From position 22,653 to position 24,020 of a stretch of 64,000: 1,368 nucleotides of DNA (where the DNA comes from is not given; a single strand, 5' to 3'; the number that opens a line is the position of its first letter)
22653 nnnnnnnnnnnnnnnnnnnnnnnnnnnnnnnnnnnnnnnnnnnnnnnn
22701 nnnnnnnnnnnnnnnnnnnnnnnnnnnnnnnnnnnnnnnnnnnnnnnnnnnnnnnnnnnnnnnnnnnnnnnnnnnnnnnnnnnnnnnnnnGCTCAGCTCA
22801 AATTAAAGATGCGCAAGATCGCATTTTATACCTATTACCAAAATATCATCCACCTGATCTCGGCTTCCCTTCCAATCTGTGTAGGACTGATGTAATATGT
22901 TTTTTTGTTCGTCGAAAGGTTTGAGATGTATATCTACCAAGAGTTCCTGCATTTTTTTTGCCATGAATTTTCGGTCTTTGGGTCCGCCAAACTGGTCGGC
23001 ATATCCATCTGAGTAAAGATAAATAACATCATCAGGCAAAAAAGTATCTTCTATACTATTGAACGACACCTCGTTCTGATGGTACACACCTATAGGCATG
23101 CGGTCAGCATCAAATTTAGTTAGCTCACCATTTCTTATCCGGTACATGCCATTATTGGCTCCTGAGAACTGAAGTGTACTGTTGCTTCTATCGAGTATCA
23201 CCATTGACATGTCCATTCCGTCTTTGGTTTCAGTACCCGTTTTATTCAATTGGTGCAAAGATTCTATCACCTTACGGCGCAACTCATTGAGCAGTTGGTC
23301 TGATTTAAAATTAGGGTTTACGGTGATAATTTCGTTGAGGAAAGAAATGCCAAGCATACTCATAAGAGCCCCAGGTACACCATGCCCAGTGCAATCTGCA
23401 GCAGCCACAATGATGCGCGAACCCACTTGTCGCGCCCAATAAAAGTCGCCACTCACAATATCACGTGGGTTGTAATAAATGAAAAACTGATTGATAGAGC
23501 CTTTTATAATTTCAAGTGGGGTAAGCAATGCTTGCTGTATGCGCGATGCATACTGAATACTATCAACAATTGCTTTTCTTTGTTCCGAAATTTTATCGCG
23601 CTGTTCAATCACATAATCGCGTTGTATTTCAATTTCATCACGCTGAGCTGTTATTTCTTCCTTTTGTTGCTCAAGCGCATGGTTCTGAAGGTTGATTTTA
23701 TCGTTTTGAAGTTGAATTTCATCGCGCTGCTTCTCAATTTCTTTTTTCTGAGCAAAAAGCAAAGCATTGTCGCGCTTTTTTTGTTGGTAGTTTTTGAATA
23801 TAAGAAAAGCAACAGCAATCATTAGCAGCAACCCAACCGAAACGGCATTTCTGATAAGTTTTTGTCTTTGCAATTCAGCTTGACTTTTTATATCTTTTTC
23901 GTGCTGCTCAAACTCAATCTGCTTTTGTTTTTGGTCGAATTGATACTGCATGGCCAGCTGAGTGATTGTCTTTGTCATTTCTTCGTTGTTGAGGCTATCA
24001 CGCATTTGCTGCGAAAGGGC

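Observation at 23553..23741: Variable-length I-x-x-Q heptad helix immediately upstream of every PP2C domain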

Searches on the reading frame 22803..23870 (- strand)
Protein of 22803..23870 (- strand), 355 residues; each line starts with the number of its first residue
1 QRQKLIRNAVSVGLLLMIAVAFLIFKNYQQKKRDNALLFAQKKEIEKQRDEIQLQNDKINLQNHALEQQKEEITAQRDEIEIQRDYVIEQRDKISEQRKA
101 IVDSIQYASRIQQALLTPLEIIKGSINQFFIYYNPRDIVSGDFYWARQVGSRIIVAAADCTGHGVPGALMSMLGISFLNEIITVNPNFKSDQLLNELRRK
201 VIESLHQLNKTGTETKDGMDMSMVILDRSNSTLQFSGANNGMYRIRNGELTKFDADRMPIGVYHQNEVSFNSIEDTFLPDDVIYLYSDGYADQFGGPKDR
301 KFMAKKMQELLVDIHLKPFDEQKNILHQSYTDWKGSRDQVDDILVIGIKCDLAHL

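Call 22: find_homologous_proteins(query=window:22803-23870:-, max_evalue=1e-10)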
Query window:22803-23870:- (355 aa): 7999 proteins with E <= 1e-10 among 8000 candidates; the best 120 are listed.
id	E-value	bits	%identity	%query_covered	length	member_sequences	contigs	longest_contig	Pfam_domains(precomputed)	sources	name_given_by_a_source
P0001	3.2e-97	344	55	89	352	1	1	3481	PF07228.18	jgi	jgi:serine phosphatase RsbU (regulator of sigma subunit)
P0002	8.9e-97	342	55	89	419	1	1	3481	PF07228.18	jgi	jgi:serine phosphatase RsbU (regulator of sigma subunit)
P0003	4.2e-94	333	49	88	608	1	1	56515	PF00072.31,PF07228.18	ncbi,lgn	ncbi:MAG: response regulator [Thiohalospira sp.]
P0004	1.5e-93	332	49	88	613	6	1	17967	PF00072.31,PF07228.18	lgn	-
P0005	1.3e-92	329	48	88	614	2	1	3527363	PF00072.31,PF07228.18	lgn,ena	-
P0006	2.8e-92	328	50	88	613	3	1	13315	PF00072.31,PF07228.18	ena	-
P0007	1.9e-91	325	46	92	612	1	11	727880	PF00072.31,PF07228.18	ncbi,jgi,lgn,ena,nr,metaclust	ncbi:MAG: hypothetical protein A2X13_00425 [Bacteroidetes bacterium GWC2_33_15]|nr:MAG: hypothetical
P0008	3.2e-91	324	47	88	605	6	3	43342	PF00072.31,PF07228.18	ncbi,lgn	ncbi:MAG: response regulator [Bacteroidales bacterium]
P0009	5.8e-91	323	46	92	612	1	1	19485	PF00072.31,PF07228.18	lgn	-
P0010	7.5e-91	323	49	87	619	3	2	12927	PF00072.31,PF07228.18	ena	-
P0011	8.6e-91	323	48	88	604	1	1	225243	PF00072.31,PF07228.18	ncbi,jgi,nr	ncbi:MAG: response regulator [Bacteroidales bacterium]|jgi:CheY-like chemotaxis protein|nr:response 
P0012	9.2e-91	323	50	87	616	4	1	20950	PF00072.31,PF07228.18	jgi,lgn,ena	-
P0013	1.0e-90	322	49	89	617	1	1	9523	PF00072.31,PF07228.18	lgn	-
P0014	1.0e-90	322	47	88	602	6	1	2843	PF00072.31,PF07228.18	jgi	-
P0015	1.1e-90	322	50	85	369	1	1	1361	PF07495.20,PF07228.18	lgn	-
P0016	1.4e-90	322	47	88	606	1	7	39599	PF00072.31,PF07228.18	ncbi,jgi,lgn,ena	-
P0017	1.4e-90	322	47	88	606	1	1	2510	PF00072.31,PF07228.18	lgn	-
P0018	2.0e-90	321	47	99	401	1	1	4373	PF07228.18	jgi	jgi:serine phosphatase RsbU (regulator of sigma subunit)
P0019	2.6e-90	321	51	81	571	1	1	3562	PF14559.13,PF17874.8,PF00515.35,PF13424.13,PF13176.13,PF13432.13,PF13428.13,PF13181.13,PF07228.18,PF07719.24,PF13374.13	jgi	-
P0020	2.7e-90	321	47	88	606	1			PF00072.31,PF07228.18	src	-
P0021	4.0e-90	320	49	87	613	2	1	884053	PF00072.31,PF07228.18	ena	-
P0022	4.1e-90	320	48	89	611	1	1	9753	PF03709.22,PF00072.31,PF07228.18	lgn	-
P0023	5.1e-90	320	47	98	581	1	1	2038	PF13176.13,PF24885.2,PF13428.13,PF13374.13,PF17874.8,PF00515.35,PF13424.13,PF28559.1,PF14938.13,PF13181.13,PF07228.18,PF07719.24,PF13174.13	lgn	-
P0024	5.4e-90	320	48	92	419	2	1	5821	PF07228.18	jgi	-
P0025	6.3e-90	320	47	88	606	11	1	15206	PF00072.31,PF07228.18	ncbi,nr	ncbi:MAG: hypothetical protein PWP52_879 [Bacteroidales bacterium]|nr:hypothetical protein [Bacteroi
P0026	6.5e-90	320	48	87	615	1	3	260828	PF00072.31,PF07228.18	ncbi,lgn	-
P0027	7.0e-90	320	47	88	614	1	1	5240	PF00072.31,PF07228.18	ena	-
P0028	7.9e-90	319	49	87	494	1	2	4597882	PF03709.22,PF00072.31,PF07228.18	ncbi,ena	-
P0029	8.6e-90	319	44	96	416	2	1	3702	PF07495.20,PF07228.18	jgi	jgi:serine phosphatase RsbU (regulator of sigma subunit)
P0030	1.1e-89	319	48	86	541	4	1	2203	PF00072.31,PF07228.18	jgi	-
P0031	1.2e-89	319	48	88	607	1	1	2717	PF00072.31,PF07228.18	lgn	-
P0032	1.2e-89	319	45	98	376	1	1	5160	PF07228.18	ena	-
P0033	1.7e-89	318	48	88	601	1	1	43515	PF00072.31,PF07228.18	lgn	-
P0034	2.0e-89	318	48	88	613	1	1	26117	PF00072.31,PF07228.18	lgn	-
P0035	2.1e-89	318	49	88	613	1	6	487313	PF03709.22,PF00072.31,PF07228.18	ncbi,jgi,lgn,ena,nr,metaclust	ncbi:MAG: hypothetical protein A2W99_12150 [Bacteroidetes bacterium GWF2_33_16]|nr:MAG: hypothetical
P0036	2.1e-89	318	51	87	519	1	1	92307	PF07228.18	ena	-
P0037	2.5e-89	318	49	88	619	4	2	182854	PF03709.22,PF00072.31,PF07228.18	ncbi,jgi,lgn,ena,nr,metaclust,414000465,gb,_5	ncbi:MAG TPA: hypothetical protein DCG75_08625 [Bacteroidales bacterium]|nr:hypothetical protein [Ba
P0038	2.8e-89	318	47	87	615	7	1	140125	PF00072.31,PF07228.18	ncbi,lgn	-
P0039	3.7e-89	317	46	88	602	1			PF00072.31,PF07228.18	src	-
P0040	3.9e-89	317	49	88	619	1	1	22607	PF03709.22,PF00072.31,PF07228.18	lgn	-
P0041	4.4e-89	317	48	87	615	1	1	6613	PF03709.22,PF00072.31,PF07228.18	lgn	-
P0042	4.4e-89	317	44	98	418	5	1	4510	PF07228.18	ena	-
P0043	5.6e-89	317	46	98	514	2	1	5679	PF13424.13,PF13432.13,PF07228.18,PF07719.24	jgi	jgi:serine phosphatase RsbU (regulator of sigma subunit)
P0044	9.3e-89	316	47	90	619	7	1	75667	PF03709.22,PF00072.31,PF07228.18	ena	-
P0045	1.1e-88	316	45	98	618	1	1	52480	PF00515.35,PF13424.13,PF07228.18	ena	-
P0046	1.7e-88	315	47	89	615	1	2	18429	PF00072.31,PF07228.18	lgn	-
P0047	1.8e-88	315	52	82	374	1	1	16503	PF07228.18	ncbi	ncbi:SpoIIE family protein phosphatase, partial [Bacteroidota bacterium]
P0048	1.8e-88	315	54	77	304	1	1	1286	PF07228.18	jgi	jgi:serine phosphatase RsbU (regulator of sigma subunit)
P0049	2.6e-88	314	49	93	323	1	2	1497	PF07228.18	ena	-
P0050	2.9e-88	314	44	99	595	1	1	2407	PF17874.8,PF00515.35,PF13424.13,PF13176.13,PF13428.13,PF22883.2,PF13181.13,PF07228.18,PF07719.24,PF13174.13,PF13374.13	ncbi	-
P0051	3.0e-88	314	49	87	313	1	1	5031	PF07228.18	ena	-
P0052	3.6e-88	314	51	81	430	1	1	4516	PF00072.31,PF07228.18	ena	-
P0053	3.6e-88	314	45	99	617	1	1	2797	PF17874.8,PF00515.35,PF13424.13,PF13176.13,PF13432.13,PF13181.13,PF07228.18,PF07719.24,PF13374.13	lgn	-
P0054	4.1e-88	314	48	88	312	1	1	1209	PF07228.18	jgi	jgi:serine phosphatase RsbU (regulator of sigma subunit)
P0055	6.1e-88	313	46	95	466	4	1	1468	PF07495.20,PF07228.18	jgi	jgi:serine phosphatase RsbU (regulator of sigma subunit)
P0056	6.5e-88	313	46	95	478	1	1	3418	PF07495.20,PF07228.18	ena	-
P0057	6.7e-88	313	45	97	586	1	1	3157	PF00515.35,PF13424.13,PF07228.18,PF07719.24,PF13374.13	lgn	-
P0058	8.0e-88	313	50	82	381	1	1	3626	PF07228.18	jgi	jgi:serine phosphatase RsbU (regulator of sigma subunit)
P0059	9.3e-88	313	51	83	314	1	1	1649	PF07228.18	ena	-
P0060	1.2e-87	312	46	98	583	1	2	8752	PF17874.8,PF00515.35,PF13424.13,PF13176.13,PF13432.13,PF13181.13,PF07228.18,PF07719.24,PF13174.13,PF13374.13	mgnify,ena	mgnify:CR=1 FL=1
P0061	1.5e-87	312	47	88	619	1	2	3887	PF00072.31,PF07228.18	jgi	-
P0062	1.5e-87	312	49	90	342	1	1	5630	PF07228.18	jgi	jgi:serine phosphatase RsbU (regulator of sigma subunit)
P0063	1.9e-87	312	48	87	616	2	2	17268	PF00072.31,PF07228.18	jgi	jgi:CheY-like chemotaxis protein/serine phosphatase RsbU (regulator of sigma subunit)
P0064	2.0e-87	312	48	86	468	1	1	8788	PF07495.20,PF07228.18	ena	-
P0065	2.1e-87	312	47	88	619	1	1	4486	PF03709.22,PF00072.31,PF07228.18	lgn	-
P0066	2.1e-87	311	46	89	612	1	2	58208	PF00072.31,PF07228.18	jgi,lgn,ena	-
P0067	2.1e-87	311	48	87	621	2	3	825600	PF00072.31,PF07228.18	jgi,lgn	jgi:CheY-like chemotaxis protein/serine phosphatase RsbU (regulator of sigma subunit)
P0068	2.1e-87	311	47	87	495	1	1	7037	PF03709.22,PF00072.31,PF07228.18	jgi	-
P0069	2.2e-87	311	46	88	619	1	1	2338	PF08448.17,PF00072.31,PF07228.18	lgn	-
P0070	2.5e-87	311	47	86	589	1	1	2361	PF00072.31,PF07228.18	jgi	-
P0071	3.2e-87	311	47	86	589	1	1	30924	PF00072.31,PF07228.18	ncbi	-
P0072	3.6e-87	311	50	83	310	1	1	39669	PF07228.18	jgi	jgi:serine phosphatase RsbU (regulator of sigma subunit)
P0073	3.7e-87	311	47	89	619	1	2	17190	PF03709.22,PF00072.31,PF07228.18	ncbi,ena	-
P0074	5.0e-87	310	47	95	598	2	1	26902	PF07495.20,PF07494.18,PF07228.18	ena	-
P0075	5.5e-87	310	49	90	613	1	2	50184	PF00515.35,PF13424.13,PF13176.13,PF24885.2,PF13181.13,PF07228.18,PF07719.24,PF13374.13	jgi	jgi:serine phosphatase RsbU (regulator of sigma subunit)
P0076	5.8e-87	310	46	88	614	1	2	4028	PF00072.31,PF07228.18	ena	-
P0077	5.9e-87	310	47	96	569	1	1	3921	PF07495.20,PF07228.18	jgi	jgi:serine phosphatase RsbU (regulator of sigma subunit)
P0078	7.4e-87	310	47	88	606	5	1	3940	PF00072.31,PF07228.18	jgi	-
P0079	7.5e-87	310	47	88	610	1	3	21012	PF00072.31,PF07228.18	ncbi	ncbi:MAG: response regulator [Bacteroidales bacterium]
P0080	7.5e-87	310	48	93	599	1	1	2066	PF07495.20,PF07228.18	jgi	jgi:serine phosphatase RsbU (regulator of sigma subunit)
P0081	1.0e-86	309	48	87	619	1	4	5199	PF00072.31,PF07228.18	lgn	-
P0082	1.1e-86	309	49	87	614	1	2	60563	PF00072.31,PF07228.18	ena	-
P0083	1.1e-86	309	48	87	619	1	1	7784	PF00072.31,PF07228.18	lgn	-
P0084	1.3e-86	309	48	85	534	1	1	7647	PF00515.35,PF13424.13,PF13176.13,PF13432.13,PF13181.13,PF07228.18,PF07719.24,PF13174.13,PF13374.13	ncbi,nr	ncbi:MAG: tetratricopeptide repeat protein [Bacteroidetes bacterium]|nr:tetratricopeptide repeat pro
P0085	1.6e-86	309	49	87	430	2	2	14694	PF07228.18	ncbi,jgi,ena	jgi:serine phosphatase RsbU (regulator of sigma subunit)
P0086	1.7e-86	308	52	78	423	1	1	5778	PF00072.31,PF07228.18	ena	-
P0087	1.9e-86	308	43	99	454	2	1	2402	PF00515.35,PF13424.13,PF07228.18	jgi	jgi:serine phosphatase RsbU (regulator of sigma subunit)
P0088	2.0e-86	308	47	81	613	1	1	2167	PF13689.12,PF07228.18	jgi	jgi:serine phosphatase RsbU (regulator of sigma subunit)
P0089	2.2e-86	308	46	88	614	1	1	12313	PF03709.22,PF00072.31,PF07228.18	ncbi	-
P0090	2.3e-86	308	45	97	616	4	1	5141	PF10602.16,PF12862.14,PF13176.13,PF13428.13,PF13374.13,PF17874.8,PF00515.35,PF13424.13,PF13432.13,PF13181.13,PF07228.18,PF07719.24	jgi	-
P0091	2.4e-86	308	48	91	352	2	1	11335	PF07228.18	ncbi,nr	ncbi:MAG: SpoIIE family protein phosphatase, partial [Bacteroidales bacterium]|nr:SpoIIE family prot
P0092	3.0e-86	308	46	95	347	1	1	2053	PF07228.18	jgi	-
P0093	3.1e-86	308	48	87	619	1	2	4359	PF00072.31,PF07228.18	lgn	-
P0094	3.1e-86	308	50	87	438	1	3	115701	PF00027.36,PF07228.18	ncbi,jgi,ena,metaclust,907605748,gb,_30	metaclust:\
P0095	3.2e-86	308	47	88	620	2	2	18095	PF00072.31,PF07228.18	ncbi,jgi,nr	ncbi:MAG: response regulator [Bacteroidales bacterium]|jgi:CheY-like chemotaxis protein|nr:response 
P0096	3.5e-86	307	49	87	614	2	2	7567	PF00072.31,PF07228.18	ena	-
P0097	4.4e-86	307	46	88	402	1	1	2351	PF07228.18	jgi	jgi:serine phosphatase RsbU (regulator of sigma subunit)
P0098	4.5e-86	307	46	88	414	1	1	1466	PF07228.18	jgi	-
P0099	4.8e-86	307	48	86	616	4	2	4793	PF10602.16,PF00515.35,PF13424.13,PF13176.13,PF13432.13,PF13428.13,PF13181.13,PF07228.18,PF07719.24,PF13374.13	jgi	jgi:serine phosphatase RsbU (regulator of sigma subunit)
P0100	4.9e-86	307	47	86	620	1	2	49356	PF00515.35,PF13424.13,PF07228.18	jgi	-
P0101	6.2e-86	307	45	92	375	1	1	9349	PF07228.18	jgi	-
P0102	7.7e-86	306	45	97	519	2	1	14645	PF07228.18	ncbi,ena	-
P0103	7.8e-86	306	47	95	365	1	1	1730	PF07228.18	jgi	jgi:serine phosphatase RsbU (regulator of sigma subunit)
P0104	8.1e-86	306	46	85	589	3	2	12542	PF00072.31,PF07228.18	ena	-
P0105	8.1e-86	306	47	87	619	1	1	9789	PF00072.31,PF07228.18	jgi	jgi:CheY-like chemotaxis protein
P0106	1.0e-85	306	47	90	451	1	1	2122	PF07228.18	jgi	-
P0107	1.4e-85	305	45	93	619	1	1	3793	PF00515.35,PF13424.13,PF07228.18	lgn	-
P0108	1.4e-85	305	47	87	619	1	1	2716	PF03709.22,PF00072.31,PF07228.18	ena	-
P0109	1.7e-85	305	47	87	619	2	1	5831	PF00072.31,PF07228.18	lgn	-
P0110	2.2e-85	305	49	94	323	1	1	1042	PF07228.18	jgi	jgi:serine phosphatase RsbU (regulator of sigma subunit)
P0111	2.4e-85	305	49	85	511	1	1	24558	PF07228.18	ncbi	-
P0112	2.6e-85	305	47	87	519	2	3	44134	PF07228.18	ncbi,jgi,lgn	jgi:serine phosphatase RsbU (regulator of sigma subunit)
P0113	2.6e-85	305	53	74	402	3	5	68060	PF00072.31,PF07228.18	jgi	jgi:CheY-like chemotaxis protein/serine phosphatase RsbU (regulator of sigma subunit)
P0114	2.8e-85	304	45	88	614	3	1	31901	PF03709.22,PF00072.31,PF07228.18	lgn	-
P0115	2.9e-85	304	48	87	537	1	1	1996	PF07228.18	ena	-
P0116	2.9e-85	304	47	87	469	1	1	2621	PF07495.20,PF07228.18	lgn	-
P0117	3.0e-85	304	48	90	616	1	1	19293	PF10602.16,PF25068.3,PF00515.35,PF13424.13,PF13176.13,PF13432.13,PF13428.13,PF13181.13,PF07228.18,PF07719.24,PF13374.13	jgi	jgi:serine phosphatase RsbU (regulator of sigma subunit)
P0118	3.1e-85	304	43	97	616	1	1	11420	PF12862.14,PF00515.35,PF13424.13,PF13176.13,PF24885.2,PF13181.13,PF07228.18,PF07719.24,PF13374.13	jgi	jgi:serine phosphatase RsbU (regulator of sigma subunit)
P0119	3.4e-85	304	49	86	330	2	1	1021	PF07228.18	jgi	jgi:serine phosphatase RsbU (regulator of sigma subunit)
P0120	3.7e-85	304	45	98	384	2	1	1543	PF07228.18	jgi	-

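Call 27: search_solved_structures(query=window:22806-23780:-, max_evalue=0.01, show_alignments=3)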
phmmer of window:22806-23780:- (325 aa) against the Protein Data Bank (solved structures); distinct sequences matched with E-value up to 0.01: 1.
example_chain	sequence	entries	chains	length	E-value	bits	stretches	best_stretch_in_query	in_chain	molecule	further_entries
6k4e_A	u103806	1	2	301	5.1e-34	121.2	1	39-320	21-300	Putative serine phosphatase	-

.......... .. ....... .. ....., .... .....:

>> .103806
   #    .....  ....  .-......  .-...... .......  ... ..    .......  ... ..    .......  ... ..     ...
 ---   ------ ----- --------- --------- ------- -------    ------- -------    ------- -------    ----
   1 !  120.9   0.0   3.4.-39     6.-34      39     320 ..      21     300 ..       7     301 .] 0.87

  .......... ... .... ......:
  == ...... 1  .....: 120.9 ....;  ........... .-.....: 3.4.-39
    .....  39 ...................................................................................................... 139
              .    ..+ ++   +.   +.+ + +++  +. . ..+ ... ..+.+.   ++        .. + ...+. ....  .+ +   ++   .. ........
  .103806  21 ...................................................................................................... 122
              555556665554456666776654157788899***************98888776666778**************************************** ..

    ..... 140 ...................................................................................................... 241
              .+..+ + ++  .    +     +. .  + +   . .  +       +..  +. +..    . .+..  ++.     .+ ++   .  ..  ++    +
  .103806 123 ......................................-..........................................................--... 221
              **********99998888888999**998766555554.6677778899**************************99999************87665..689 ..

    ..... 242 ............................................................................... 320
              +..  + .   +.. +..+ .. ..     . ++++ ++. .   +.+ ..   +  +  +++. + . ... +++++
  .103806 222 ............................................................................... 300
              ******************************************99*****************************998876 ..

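Call 63: predict_structure(alignment_id=A2)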
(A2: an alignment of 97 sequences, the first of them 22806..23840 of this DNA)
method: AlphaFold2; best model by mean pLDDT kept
length: 345 residues; sequences in the alignment: 97
mean_pLDDT: 95.6   pTM: 0.80
mean pLDDT of the five models: 95.6, 95.1, 95.0, 94.8, 94.3
residues with pLDDT >= 90: 320; 70-90: 18; 50-70: 7; < 50: 0
segments of 3 or more residues with pLDDT < 50: none
pLDDT, mean of each block of 10 residues (from residue 1): 88 94 96 97 97 97 97 97 97 96 97 97 97 98 98 94 98 98 98 85 81 98 98 98 98 89 98 98 97 98 98 98 98 98 74
secondary structure, 60 per line:
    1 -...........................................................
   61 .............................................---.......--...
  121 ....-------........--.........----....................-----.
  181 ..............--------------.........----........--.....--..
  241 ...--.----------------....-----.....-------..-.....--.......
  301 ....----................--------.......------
elements in order: H2-105 H109-115 E118-124 E132-139 E142-150 H155-174 H180-194 E209-217 E222-229 E232-236 E239-243 E263-266 E272-276 H294-304 H309-324 E333-339
